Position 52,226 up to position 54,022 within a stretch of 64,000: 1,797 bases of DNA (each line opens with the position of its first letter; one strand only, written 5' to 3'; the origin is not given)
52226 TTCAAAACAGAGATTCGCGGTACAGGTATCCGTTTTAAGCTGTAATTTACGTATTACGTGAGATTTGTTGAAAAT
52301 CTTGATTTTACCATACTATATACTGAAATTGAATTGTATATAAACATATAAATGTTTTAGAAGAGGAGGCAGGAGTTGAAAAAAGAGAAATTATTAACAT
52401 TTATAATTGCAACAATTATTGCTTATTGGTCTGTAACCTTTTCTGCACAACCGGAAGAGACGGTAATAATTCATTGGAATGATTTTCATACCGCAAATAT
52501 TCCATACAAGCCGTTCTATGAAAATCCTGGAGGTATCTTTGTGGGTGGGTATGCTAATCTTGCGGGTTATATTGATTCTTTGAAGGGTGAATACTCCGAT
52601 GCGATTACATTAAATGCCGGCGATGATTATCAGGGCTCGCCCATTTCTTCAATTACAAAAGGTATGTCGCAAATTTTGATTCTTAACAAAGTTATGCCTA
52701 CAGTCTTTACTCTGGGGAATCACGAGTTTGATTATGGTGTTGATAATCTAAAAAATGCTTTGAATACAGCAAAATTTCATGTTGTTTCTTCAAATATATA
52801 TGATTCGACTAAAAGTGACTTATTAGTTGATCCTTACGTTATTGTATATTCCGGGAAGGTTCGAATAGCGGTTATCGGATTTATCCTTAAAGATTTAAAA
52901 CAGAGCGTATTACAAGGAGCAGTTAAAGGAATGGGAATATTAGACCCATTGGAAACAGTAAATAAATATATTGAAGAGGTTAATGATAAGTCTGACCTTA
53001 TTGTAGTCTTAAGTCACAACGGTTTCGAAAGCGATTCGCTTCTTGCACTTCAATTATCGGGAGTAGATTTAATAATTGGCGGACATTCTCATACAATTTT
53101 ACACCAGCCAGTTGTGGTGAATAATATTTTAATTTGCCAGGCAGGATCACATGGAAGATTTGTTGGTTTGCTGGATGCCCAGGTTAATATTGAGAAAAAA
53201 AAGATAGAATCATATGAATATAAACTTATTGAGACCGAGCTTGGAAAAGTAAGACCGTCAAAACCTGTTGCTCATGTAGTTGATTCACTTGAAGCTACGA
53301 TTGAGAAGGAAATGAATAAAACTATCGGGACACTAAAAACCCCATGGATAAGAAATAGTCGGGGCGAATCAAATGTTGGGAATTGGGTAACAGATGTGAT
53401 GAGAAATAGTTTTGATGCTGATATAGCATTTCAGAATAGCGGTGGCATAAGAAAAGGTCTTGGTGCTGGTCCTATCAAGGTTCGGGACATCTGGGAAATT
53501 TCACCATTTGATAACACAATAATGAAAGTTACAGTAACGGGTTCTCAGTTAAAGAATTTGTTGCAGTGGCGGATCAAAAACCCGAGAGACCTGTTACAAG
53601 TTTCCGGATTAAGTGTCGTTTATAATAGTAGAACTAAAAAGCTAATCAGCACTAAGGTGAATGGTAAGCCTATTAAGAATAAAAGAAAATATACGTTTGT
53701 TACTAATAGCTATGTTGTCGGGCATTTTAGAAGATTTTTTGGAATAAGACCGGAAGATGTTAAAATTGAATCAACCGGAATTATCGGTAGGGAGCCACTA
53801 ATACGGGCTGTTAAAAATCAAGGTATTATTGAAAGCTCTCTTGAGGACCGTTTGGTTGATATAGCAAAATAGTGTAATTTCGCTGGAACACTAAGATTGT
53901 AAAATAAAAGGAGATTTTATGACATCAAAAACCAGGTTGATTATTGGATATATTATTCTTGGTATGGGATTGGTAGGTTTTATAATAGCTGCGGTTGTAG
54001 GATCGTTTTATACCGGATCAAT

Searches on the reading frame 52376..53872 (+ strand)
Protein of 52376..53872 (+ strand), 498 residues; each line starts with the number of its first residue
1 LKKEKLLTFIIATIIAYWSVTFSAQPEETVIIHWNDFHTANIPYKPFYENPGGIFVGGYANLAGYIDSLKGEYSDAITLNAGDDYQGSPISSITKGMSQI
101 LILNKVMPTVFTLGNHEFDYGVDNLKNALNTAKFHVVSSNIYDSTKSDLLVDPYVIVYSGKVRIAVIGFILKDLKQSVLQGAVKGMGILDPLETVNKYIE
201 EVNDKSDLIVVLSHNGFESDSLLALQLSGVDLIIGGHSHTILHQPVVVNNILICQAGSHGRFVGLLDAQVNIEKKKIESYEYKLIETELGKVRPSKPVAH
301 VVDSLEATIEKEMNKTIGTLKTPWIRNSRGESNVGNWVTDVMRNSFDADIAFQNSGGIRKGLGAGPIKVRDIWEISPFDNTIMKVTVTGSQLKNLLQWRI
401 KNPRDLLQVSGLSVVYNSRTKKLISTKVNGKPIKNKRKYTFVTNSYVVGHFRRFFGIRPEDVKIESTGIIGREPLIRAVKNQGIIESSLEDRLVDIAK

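Call 8: search_protein_families(library=pfam, proteins=[window:52376-53872:+], max_evalue=0.001)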
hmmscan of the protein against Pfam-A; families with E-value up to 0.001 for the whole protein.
window:52376-53872:+ (498 aa): 3 families
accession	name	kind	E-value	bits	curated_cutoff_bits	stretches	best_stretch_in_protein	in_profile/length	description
PF02872.23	5_nucleotid_C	-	8.6e-35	120.6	23.6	1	317-450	2-149/158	5'-nucleotidase, C-terminal domain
PF00149.33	Metallophos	-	3.1e-12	47.7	21.5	1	31-239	3-189/191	Calcineurin-like phosphoesterase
PF09587.15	PGA_cap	-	0.0004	20.4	27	0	104-244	74-236/255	Bacterial capsule synthesis protein PGA_cap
